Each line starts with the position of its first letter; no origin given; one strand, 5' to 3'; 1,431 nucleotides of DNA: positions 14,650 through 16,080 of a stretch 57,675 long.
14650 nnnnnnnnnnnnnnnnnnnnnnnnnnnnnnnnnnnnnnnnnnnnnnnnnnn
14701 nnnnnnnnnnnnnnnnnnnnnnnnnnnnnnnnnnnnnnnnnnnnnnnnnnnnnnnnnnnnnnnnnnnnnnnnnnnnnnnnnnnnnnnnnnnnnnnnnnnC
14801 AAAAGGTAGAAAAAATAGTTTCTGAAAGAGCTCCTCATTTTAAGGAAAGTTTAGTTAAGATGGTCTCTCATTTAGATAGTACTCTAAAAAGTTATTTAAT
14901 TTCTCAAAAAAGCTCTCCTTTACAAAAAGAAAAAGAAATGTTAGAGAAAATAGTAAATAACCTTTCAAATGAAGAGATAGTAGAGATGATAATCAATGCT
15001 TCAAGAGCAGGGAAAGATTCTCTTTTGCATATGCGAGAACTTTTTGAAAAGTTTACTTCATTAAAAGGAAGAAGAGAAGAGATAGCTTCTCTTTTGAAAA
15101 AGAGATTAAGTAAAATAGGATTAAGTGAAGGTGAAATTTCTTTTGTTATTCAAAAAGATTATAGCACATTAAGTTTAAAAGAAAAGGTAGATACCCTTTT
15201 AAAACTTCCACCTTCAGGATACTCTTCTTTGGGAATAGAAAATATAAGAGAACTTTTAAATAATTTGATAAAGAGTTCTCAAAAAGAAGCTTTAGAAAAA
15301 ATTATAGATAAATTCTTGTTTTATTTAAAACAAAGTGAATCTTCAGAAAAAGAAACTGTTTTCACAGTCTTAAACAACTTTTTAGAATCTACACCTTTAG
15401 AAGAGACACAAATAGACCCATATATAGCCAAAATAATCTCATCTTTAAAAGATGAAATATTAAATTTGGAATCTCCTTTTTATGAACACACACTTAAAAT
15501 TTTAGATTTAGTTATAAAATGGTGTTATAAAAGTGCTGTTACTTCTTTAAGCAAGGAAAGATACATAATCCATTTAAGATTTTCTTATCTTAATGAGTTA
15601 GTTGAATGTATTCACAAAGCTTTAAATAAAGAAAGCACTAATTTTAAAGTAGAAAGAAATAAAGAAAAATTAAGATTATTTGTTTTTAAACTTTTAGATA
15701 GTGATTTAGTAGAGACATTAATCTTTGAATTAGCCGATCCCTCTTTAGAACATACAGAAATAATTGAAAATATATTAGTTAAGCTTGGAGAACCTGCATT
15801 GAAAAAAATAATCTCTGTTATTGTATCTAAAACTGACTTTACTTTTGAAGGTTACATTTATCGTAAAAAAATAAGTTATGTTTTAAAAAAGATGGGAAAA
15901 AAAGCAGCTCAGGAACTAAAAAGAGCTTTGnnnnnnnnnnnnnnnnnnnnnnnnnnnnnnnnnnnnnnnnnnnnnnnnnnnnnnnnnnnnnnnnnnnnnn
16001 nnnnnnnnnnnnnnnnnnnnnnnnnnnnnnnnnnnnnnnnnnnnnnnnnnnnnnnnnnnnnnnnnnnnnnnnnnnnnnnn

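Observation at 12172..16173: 1333-aa GGDEF-STAND ATPase-HEAT protein with an AGDEF active site and an intact I-site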

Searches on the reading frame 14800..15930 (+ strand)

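Call 66: search_protein_families(library=pfam, proteins=[window:14800-15930:+], max_evalue=10)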
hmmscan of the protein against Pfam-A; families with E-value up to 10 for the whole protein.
window:14800-15930:+ (377 aa): 8 families
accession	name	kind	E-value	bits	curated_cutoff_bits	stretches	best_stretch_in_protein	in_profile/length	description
PF16201.10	NopRA1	-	0.013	15.5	29.6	1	167-233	21-94/199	Nucleolar pre-ribosomal-associated protein 1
PF21660.3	MCP_C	-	0.071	13.5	27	1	141-196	82-137/163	Filamentous archaeal viruses coat protein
PF23176.1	bHLH_LHW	-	0.081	13.4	28.5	1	146-184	15-53/63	Transcription factor LHW bHLH domain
PF13090.12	PP_kinase_C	-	0.095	12.6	25.8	1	42-96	25-79/172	Polyphosphate kinase C-terminal domain 2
PF15454.11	LAMTOR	-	0.19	12.8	25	1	34-57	29-52/75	Late endosomal/lysosomal adaptor and MAPK and MTOR activator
PF17363.7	DUF5388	-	0.55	11.1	26.1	1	157-191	25-59/64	Family of unknown function (DUF5388)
PF22928.2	INTS1_R4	-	1.6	9.1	27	1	147-220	11-86/102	Integrator complex subunit 1, R4 domain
PF08389.18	Xpo1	-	2.3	8.8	22.7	1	153-221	68-139/147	Exportin 1-like protein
